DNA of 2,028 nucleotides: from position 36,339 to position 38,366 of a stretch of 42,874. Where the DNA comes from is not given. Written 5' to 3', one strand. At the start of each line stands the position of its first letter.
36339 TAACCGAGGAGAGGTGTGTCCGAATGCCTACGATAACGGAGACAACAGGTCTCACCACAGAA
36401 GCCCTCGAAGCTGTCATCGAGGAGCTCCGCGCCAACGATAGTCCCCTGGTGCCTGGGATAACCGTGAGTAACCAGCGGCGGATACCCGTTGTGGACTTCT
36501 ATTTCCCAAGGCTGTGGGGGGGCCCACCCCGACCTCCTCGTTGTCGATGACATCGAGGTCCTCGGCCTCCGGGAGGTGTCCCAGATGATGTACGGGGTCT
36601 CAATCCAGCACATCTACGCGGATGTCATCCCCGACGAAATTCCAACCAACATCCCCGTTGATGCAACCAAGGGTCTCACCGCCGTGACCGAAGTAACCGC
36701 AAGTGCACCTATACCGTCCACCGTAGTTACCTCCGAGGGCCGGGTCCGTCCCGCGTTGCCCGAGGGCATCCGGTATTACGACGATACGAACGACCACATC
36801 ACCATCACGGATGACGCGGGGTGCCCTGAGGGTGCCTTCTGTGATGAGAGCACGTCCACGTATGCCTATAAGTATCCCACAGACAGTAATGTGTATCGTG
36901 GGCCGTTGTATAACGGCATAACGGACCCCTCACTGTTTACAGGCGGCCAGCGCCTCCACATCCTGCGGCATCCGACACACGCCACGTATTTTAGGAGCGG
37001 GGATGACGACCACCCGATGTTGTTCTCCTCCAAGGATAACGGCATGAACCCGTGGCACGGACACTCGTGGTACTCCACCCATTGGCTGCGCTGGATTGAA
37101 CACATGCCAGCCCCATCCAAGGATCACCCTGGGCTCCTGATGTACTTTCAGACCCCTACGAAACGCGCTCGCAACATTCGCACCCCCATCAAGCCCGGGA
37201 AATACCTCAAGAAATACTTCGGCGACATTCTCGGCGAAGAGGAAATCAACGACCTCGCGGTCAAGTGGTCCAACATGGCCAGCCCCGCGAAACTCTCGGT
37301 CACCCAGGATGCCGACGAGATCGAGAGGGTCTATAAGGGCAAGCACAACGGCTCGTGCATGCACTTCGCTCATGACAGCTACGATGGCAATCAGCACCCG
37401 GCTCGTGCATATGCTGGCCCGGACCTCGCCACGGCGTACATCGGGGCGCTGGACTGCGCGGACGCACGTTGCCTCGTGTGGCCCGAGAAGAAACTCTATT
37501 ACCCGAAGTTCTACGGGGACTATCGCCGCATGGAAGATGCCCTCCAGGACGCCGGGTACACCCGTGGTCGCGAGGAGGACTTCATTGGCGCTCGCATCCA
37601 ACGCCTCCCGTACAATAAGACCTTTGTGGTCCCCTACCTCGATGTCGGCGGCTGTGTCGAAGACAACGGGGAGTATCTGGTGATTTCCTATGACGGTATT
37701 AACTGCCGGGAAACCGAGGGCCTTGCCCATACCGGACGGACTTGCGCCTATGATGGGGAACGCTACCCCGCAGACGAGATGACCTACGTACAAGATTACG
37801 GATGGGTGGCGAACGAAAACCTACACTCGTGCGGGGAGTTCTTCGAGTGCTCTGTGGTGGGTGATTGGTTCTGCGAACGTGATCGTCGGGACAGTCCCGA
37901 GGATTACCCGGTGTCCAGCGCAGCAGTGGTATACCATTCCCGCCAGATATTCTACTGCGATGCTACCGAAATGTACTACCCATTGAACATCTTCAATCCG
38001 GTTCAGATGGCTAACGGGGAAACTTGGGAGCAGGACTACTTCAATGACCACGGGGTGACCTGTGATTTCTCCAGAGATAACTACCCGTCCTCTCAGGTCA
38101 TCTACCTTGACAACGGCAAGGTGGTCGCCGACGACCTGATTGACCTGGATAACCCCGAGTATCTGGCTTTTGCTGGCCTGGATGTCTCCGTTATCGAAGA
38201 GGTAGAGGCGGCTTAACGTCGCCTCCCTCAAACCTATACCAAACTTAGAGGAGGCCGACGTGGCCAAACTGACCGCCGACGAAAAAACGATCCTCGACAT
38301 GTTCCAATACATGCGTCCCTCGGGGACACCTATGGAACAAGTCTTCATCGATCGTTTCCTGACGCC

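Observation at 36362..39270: Early-region pair: a large Cys/aromatic-rich protein of unknown function followed by an M28-like zinc peptidase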

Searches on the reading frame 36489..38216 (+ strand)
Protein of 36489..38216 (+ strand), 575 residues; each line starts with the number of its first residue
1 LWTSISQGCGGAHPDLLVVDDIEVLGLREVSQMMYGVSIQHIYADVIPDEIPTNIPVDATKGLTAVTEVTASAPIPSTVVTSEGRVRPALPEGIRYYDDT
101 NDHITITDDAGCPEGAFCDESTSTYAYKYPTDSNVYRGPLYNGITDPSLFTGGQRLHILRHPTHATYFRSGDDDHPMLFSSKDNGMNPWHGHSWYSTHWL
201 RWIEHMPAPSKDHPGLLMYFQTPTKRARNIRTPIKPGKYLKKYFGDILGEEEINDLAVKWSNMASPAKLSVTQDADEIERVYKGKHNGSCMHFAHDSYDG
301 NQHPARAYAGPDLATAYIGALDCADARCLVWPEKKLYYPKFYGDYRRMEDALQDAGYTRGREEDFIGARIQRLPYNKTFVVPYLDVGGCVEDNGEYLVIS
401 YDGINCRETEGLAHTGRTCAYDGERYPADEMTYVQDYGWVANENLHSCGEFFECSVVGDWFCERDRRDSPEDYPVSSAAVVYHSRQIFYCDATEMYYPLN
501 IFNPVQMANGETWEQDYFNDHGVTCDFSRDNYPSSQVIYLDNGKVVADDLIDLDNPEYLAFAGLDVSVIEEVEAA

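Call 5: search_protein_families(library=pfam, proteins=[window:36489-38216:+], max_evalue=0.1)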
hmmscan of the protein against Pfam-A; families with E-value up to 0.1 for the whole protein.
window:36489-38216:+ (575 aa): 1 family
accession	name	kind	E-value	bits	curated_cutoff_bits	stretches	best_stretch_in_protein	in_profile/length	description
PF17153.9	CHASE9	-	0.091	13.3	27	0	340-400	22-77/116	Periplasmic sensor domain, extracellular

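Call 6: search_protein_families(library=phrogs, proteins=[window:36489-38216:+], max_evalue=0.01)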
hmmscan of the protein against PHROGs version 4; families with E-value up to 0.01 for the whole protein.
window:36489-38216:+ (575 aa): 1 family
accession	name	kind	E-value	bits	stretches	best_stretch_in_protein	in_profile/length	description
phrog_13313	-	unknown function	6.4e-05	23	1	362-464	398-507/595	-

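Call 8: search_solved_structures(query=window:36489-38216:+, max_evalue=10)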
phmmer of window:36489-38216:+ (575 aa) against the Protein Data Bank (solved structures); distinct sequences matched with E-value up to 10: 1.
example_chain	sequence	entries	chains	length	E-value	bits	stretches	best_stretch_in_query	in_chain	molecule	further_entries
8x5v_A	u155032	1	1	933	0.44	11.9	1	495-532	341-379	BlCas9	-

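Call 10: search_dna_similar(query=window:36489-38216:+, collection=phages, mode=protein, max_rows=40, max_evalue=0.001)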
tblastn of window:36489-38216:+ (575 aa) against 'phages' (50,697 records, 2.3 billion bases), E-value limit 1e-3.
Records with a match: 58; places in all: 58; records where one place covers at least 80% of the query: 0.
Best place of each record, by identity: <60% 58.
By first word of the organism name: Klebsiella 55; Rhizobium 1; Bradyrhizobium 1; Drulisvirus 1.
By host as written in the record: Klebsiella pneumoniae 41; - 2; Klebsiella pneumoniae 07RAFM-KPN-552 2; Klebsiella pneumoniae 51503 2; Bradyrhizobium japonicum 1; Bradyrhizobium diazoefficiens USDA110 1; Klebsiella sp. 1; Aqua eleuntes 1; and 7 more.
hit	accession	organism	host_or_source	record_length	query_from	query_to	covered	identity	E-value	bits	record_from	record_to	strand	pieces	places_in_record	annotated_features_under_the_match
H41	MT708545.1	Rhizobium phage Pasto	Bradyrhizobium japonicum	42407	176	549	65%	41.0%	9e-73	259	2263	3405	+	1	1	hypothetical protein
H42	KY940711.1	Bradyrhizobium phage BDU-MI-1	Bradyrhizobium diazoefficiens USDA110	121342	232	545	55%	24.8%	3e-15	86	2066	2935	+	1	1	hypothetical protein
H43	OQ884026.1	Klebsiella phage SDFMU_Pkc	Klebsiella pneumoniae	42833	234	451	38%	31.4%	5e-6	56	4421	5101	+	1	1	hypothetical protein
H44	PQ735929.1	Klebsiella phage vB_KpP_JKT5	Klebsiella pneumoniae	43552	234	451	38%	31.0%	6e-5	52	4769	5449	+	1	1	hypothetical protein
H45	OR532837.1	Klebsiella phage RCIP0043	Klebsiella pneumoniae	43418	234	451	38%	30.6%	8e-6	55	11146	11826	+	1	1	hypothetical protein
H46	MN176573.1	Klebsiella phage vB_KpnP_IME337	Klebsiella pneumoniae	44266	234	451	38%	30.6%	7e-5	52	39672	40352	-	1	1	hypothetical protein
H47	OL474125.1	Klebsiella phage BUCT86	Klebsiella sp.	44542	234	451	38%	30.5%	1e-4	52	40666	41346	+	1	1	hypothetical protein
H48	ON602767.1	Klebsiella phage VLCpiA1i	Klebsiella pneumoniae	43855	234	451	38%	30.2%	6e-5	52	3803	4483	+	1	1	hypothetical protein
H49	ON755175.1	Klebsiella phage KXP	Klebsiella pneumoniae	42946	234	451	38%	30.1%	4e-6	56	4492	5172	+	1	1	hypothetical protein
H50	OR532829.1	Klebsiella phage RCIP0035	Klebsiella pneumoniae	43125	234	431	34%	32.9%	2e-5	54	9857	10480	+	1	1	hypothetical protein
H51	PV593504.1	Klebsiella phage vB_KpnP_B1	Klebsiella pneumoniae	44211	234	431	34%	32.9%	3e-5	53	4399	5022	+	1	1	hypothetical protein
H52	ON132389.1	Klebsiella phage P1010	Klebsiella pneumoniae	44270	234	436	35%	31.7%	6e-7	59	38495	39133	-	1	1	hypothetical protein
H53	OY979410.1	Klebsiella phage vB_Kpn_K15PH90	-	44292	234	451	38%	29.3%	3e-4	50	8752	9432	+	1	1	unknown function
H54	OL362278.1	Klebsiella phage 6993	Klebsiella pneumoniae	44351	234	436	35%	31.1%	1e-4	51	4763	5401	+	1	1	hypothetical protein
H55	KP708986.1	Klebsiella phage vB_KpnP_SU552A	Klebsiella pneumoniae 07RAFM-KPN-552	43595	234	436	35%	31.1%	2e-4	51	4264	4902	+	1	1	hypothetical protein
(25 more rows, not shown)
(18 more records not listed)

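Call 14: find_homologous_proteins(query=window:36489-38216:+, max_evalue=0.001)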
Query window:36489-38216:+ (575 aa): 80 proteins with E <= 0.001 among 4559 candidates.
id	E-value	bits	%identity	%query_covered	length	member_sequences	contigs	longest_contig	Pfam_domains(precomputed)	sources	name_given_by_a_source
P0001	0.0e+0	1303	100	94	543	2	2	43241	-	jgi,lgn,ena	-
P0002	2.1e-186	639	58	89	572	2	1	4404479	-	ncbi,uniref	ncbi:hypothetical protein [Pararhizobium sp. A13]|uniref:hypothetical protein n=1 Tax=Pararhizobium 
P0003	1.2e-167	577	48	100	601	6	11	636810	-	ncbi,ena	-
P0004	3.9e-158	546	49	98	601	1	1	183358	-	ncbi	-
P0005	7.8e-156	538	51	87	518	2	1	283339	-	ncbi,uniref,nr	ncbi:hypothetical protein [Rhizobium sp. Leaf341]|uniref:hypothetical protein n=1 Tax=Rhizobium sp. 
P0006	4.8e-122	426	42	94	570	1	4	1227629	-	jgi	jgi:hypothetical protein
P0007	1.4e-115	405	46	80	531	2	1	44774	-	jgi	jgi:hypothetical protein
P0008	3.2e-111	391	42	88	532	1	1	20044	-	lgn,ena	-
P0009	2.4e-102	361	46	69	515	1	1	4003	-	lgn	-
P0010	8.6e-100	353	48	63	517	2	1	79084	-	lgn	-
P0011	6.1e-99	350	47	66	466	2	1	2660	-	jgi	jgi:hypothetical protein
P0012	6.7e-98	347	46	64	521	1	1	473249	-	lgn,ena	-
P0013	1.8e-96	342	40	81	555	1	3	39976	-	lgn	-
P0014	2.5e-96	341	46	59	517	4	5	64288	-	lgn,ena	-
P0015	2.5e-96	341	48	59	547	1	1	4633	-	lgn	-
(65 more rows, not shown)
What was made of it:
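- Checked: Public gene callers give the same 543-aa protein (P0001, 100% identical, call 14).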

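Call 28: predict_structure(alignment_id=A2)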
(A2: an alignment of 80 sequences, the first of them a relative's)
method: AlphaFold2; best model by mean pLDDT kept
length: 543 residues; sequences in the alignment: 80
mean_pLDDT: 88.4   pTM: 0.71
mean pLDDT of the five models: 88.4, 87.9, 87.5, 87.4, 86.6
residues with pLDDT >= 90: 393; 70-90: 83; 50-70: 25; < 50: 42
segments of 3 or more residues with pLDDT < 50: 1-18, 20-40, 541-543
pLDDT, mean of each block of 10 residues (from residue 1): 39 45 45 43 70 88 91 93 86 85 82 70 90 70 81 87 94 94 95 94 97 97 94 96 98 96 95 97 98 98 98 96 98 98 95 96 98 94 85 89 95 95 98 98 98 98 98 98 98 98 97 97 94 70 47
secondary structure, 60 per line:
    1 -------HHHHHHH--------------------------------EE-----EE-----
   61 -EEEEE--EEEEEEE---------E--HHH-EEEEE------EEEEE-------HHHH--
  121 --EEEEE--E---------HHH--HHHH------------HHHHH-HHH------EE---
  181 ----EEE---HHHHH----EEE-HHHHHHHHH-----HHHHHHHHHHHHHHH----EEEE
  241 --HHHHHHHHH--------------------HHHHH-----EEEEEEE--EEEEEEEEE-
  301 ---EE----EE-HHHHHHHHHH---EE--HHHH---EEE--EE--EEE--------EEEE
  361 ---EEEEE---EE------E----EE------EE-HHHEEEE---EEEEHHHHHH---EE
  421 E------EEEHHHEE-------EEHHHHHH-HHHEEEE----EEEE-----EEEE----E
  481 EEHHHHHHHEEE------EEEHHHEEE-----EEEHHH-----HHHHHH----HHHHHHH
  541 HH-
elements in order: H8-14 E62-66 E69-75 E92-96 E103-107 H115-118 E123-127 H145-148 H161-165 E185-187 H191-195 E200-202 H204-212 H218-232 E237-240 H243-251 H272-276 E282-288 E291-299 H313-322 H330-333 E337-339 E346-348 E357-360 E364-368 E399-402 E406-409 H410-415 E419-421 E428-430 H445-450 E455-458 E463-466 E472-475 E480-482 H483-489 E490-492 E499-501 E505-507 E513-515 H524-529 H534-542
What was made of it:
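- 36585..38216 (+): Gene 1: a 543-aa multi-domain protein of an uncatalogued family (PHROG 13313/6980, function unknown). An alternative TTG start lies at 36489. The AlphaFold2 model has mean pLDDT 88.4 (call 28).
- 38145..38213 (+): Gene 1 flexible acidic tail, ending ............ The terminal Ala-Ala resembles the end of the ssrA degradation tag. Low pLDDT at the C-terminal end (call 28).
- The model has pLDDT 88.4 (call 28).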

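Call 31: fold_search(model_id=the predicted structure, library=pdb)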
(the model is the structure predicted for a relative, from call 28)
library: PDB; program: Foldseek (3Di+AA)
matches with E <= 10: 366; with E <= 0.001: 0
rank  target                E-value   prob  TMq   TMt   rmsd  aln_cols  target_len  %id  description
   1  2xjz_B                8.7e-02  0.38  0.11  0.26  10.0       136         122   13  Crystal structure of the LMO2:LDB1-LID complex, C2 crystal form (released 2010-07-21)
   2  3mmk_B                1.2e-01  0.38  0.09  0.21  11.9       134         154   16  The structural basis for partial redundancy in a class of transcription factors, the lim-homeodomain proteins, in neur (released 2011-07-13)
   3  9f5b                  1.3e-01  0.44  0.12  0.27  10.5       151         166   17  Identification of zinc ions in LMO4. (released 2024-10-02)
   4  1rut                  1.4e-01  0.54  0.12  0.29   9.9       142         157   16  Complex of LMO4 LIM domains 1 and 2 with the ldb1 LID domain (released 2004-10-12)
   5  2miu_MODEL_1_A        1.5e-01  0.51  0.09  0.33  10.0       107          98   12  Structure of FHL2 LIM adaptor and its Interaction with Ski (released 2014-01-15)
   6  2xjz_E                2.2e-01  0.21  0.11  0.24  10.1       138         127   13  Crystal structure of the LMO2:LDB1-LID complex, C2 crystal form (released 2010-07-21)
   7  2dfy_C                2.3e-01  0.41  0.13  0.30   9.9       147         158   18  Crystal structure of a cyclized protein fusion of LMO4 LIM domains 1 and 2 with the LIM interacting domain of LDB1 (released 2006-10-31)
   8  2ypa_C                2.3e-01  0.33  0.11  0.30  10.0       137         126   13  Structure of the SCL:E47:LMO2:LDB1 complex bound to DNA (released 2013-07-31)
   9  2xjz_D                2.4e-01  0.38  0.10  0.28   9.7       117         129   11  Crystal structure of the LMO2:LDB1-LID complex, C2 crystal form (released 2010-07-21)
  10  2xjy_A                2.7e-01  0.33  0.11  0.28  11.0       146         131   11  Crystal structure of the LMO2:LDB1-LID complex, P21 crystal form (released 2010-07-21)
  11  2xjz_A                3.0e-01  0.38  0.07  0.24  10.3        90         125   10  Crystal structure of the LMO2:LDB1-LID complex, C2 crystal form (released 2010-07-21)
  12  3fc3_A                3.2e-01  0.09  0.07  0.16  14.4       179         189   12  Crystal structure of the beta-beta-alpha-Me type II restriction endonuclease Hpy99I (released 2009-03-31)
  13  7n1l_K                3.4e-01  0.51  0.13  0.38   6.2       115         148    9  Crystal Structure of Ribosomal-protein-alanine N-acetyltransferase from Brucella melitensis biovar Abortus 2308 (released 2021-06-16)
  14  4jcj_B                3.6e-01  0.51  0.11  0.31   8.4       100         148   16  Crystal structure of Isl1 LIM domains with Ldb1 LIM-interaction domain (released 2013-06-19)
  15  2xjz_C                3.6e-01  0.30  0.09  0.27  10.0       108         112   11  Crystal structure of the LMO2:LDB1-LID complex, C2 crystal form (released 2010-07-21)
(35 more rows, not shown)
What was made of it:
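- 37707..38144 (+): Gene 1 LIM-like zinc-ribbon array (residues 375-520). The CxxC pairs seen in most homologues are reduced to single Cys, His or Asp in this phage. Weak LIM hits in Foldseek against PDB (E = 0.09-0.3, call 31).
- On LIM domain: Foldseek gives E = 0.09-0.3 (call 31).
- On GNAT-fold acyl/aminoacyl transferases: The best GNAT hit has E = 0.34 and probability 0.51 (call 31).
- Lower-ranked hits include arginyl-tRNA protein transferase and an aminoacyl-tRNA-dependent peptide synthase (call 31).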

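Call 33: search_protein_families(library=pfam, alignment_id=A2, max_evalue=1)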
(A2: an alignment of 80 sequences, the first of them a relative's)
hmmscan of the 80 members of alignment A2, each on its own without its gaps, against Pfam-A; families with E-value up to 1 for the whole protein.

A. member 1, P0001 (543 aa): 2 families
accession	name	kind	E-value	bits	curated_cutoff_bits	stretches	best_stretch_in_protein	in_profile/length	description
PF17153.9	CHASE9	-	0.084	13.4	27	1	308-368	22-77/116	Periplasmic sensor domain, extracellular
PF02343.21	TRA-1_regulated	-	0.13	12.7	27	0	66-105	13-52/129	TRA-1 regulated protein R03H10.4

B. families by the number of members that match (of 80 scanned): 43 families (the first 25 are shown)
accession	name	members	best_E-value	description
PF00412.28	LIM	8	0.0029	LIM domain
PF24458.1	DUF7573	4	0.012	Domain of unknown function (DUF7573)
PF14634.12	zf-RING_5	3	0.021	zinc-RING finger domain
PF09723.15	Zn_ribbon_8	3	0.031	Zinc ribbon domain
PF24734.1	DUF7685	2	0.027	Domain of unknown function (DUF7685)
PF09869.16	KH_DUF2096_C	2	0.051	DUF2096 C-terminal KH-like domain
PF14445.12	Prok-RING_2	2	0.14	Prokaryotic RING finger family 2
PF12574.13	120_Rick_ant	1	0.00063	120 KDa Rickettsia surface antigen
PF00643.29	zf-B_box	1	0.0018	B-box zinc finger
PF24461.1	DUF7576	1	0.0073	Family of unknown function (DUF7576)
PF05458.17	Siva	1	0.02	Cd27 binding protein (Siva)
PF10083.14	DUF2321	1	0.022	Uncharacterized protein conserved in bacteria (DUF2321)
PF10516.15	SHNi-TPR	1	0.025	SHNi-TPR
PF23044.1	SH3-C_UBE2O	1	0.033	UBE2O, ubiquitin binding SH3-C domain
PF14192.12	DUF4314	1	0.035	Domain of unknown function (DUF4314)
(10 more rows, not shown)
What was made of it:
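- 37707..38144 (+): Pfam LIM hits in 8 of 80 members (call 33).
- Closest known: LIM and other binuclear treble-clef zinc fingers. Same: The C-terminal region has repeated CxxC...CxxC units and gives weak LIM matches (calls 31, 33).
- The zinc-ribbon region matches LIM domains weakly (calls 31, 33).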

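Call 34: search_solved_structures(query=A2, max_evalue=10, show_alignments=2)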
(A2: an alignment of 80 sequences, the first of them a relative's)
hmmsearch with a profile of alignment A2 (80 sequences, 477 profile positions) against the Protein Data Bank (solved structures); distinct sequences matched with E-value up to 10: 3.
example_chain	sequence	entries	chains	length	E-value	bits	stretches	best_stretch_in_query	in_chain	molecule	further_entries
1x6h_A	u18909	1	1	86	0.42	13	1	313-375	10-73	Transcriptional repressor CTCF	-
4jcj_A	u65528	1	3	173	3.4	10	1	318-417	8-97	Insulin gene enhancer protein ISL-1,LIM domain-binding protein 1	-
2xqn_T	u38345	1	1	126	6.3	9.1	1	296-405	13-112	TESTIN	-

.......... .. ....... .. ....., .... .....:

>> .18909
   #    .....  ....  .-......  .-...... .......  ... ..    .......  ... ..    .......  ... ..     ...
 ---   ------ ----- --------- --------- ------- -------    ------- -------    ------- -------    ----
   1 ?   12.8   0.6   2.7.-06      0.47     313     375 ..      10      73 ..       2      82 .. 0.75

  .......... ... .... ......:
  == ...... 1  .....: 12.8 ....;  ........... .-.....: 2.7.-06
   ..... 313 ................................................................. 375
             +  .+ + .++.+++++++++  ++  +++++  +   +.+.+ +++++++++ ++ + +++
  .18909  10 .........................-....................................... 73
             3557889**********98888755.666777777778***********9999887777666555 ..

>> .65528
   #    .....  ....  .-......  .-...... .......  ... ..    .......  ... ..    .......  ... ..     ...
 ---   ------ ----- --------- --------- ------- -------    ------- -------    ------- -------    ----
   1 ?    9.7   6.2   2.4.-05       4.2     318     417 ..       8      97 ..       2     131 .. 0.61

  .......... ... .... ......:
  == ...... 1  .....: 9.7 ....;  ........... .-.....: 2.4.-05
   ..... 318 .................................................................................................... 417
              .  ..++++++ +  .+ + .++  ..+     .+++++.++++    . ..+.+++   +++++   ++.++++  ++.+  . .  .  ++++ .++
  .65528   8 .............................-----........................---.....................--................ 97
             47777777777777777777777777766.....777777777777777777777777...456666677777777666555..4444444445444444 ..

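Call 35: fold_search(model_id=the predicted structure, library=viral)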
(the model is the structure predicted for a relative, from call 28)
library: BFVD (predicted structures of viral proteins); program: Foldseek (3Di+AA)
matches with E <= 10: 394; with E <= 0.001: 24
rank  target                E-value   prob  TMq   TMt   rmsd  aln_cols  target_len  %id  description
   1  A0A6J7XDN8            3.7e-25  1.00  0.26  0.27  17.2       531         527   19  Uncharacterized protein [uncultured Caudovirales phage]
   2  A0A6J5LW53            4.8e-24  1.00  0.33  0.31  15.0       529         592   18  Uncharacterized protein [uncultured Caudovirales phage]
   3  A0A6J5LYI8            8.8e-21  1.00  0.28  0.31  16.4       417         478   19  Uncharacterized protein [uncultured Caudovirales phage]
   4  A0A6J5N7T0            8.9e-19  1.00  0.35  0.40  19.1       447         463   18  Uncharacterized protein [uncultured Caudovirales phage]
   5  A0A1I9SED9            1.3e-17  1.00  0.36  0.31   9.1       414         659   19  Uncharacterized protein [Klebsiella phage vB_KpnP_KpV48]
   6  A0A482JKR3            1.1e-16  1.00  0.29  0.27  16.3       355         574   18  Uncharacterized protein [Shigella phage Buco]
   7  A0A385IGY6            1.7e-14  1.00  0.29  0.27  12.6       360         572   19  Uncharacterized protein [Pectobacterium phage Nobby]
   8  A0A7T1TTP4            1.1e-13  1.00  0.25  0.20  14.7       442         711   15  Uncharacterized protein [Vibrio phage vB_VpP_DE17]
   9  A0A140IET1            4.3e-12  1.00  0.32  0.29  10.8       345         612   18  Uncharacterized protein [Pseudomonas phage YMC11/06/C171_PPU_BP]
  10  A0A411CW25            1.8e-11  1.00  0.21  0.30  19.8       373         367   18  (no name in the UniProt tables at hand)
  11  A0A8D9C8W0            2.5e-11  1.00  0.24  0.26  18.9       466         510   12  Uncharacterized protein [uncultured marine phage]
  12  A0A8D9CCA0            6.6e-11  1.00  0.27  0.15  13.6       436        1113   13  Uncharacterized protein [uncultured marine phage]
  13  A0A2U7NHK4            3.5e-10  1.00  0.21  0.36  12.2       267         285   20  Uncharacterized protein [Pectobacterium phage vB_PatP_CB5]
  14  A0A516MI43            3.9e-10  1.00  0.24  0.17  24.5       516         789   12  (no name in the UniProt tables at hand)
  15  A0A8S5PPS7            1.7e-09  1.00  0.27  0.27  17.3       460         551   15  Uncharacterized protein [Siphoviridae sp. ctZro7]
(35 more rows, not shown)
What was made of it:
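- Closest known: LIM and other binuclear treble-clef zinc fingers. Same: BFVD phage proteins annotated 'Amidoligase enzyme' and 'LIM domain containing protein' match part of the model (call 35).
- BFVD phage proteins annotated 'Amidoligase enzyme' also match part of the model (call 35). BFVD phage proteins annotated 'Amidoligase enzyme' match part of the gene 1 model (call 35).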

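Call 50: search_protein_families(library=ncbifam, proteins=[window:36489-38216:+], max_evalue=0.1)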
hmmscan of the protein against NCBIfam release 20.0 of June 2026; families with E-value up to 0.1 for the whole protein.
window:36489-38216:+ (575 aa): 0 families

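Call 51: search_protein_families(library=padloc, proteins=[window:36489-38216:+], max_evalue=0.1)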
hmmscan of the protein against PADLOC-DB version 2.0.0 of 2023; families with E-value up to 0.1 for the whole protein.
window:36489-38216:+ (575 aa): 0 families
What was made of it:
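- Tried and rejected: Pfam, NCBIfam, PADLOC and PDB sequences gave nothing, both with single sequences and with a profile of 80 members (calls 5, 8, 33, 34, 50, 51).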
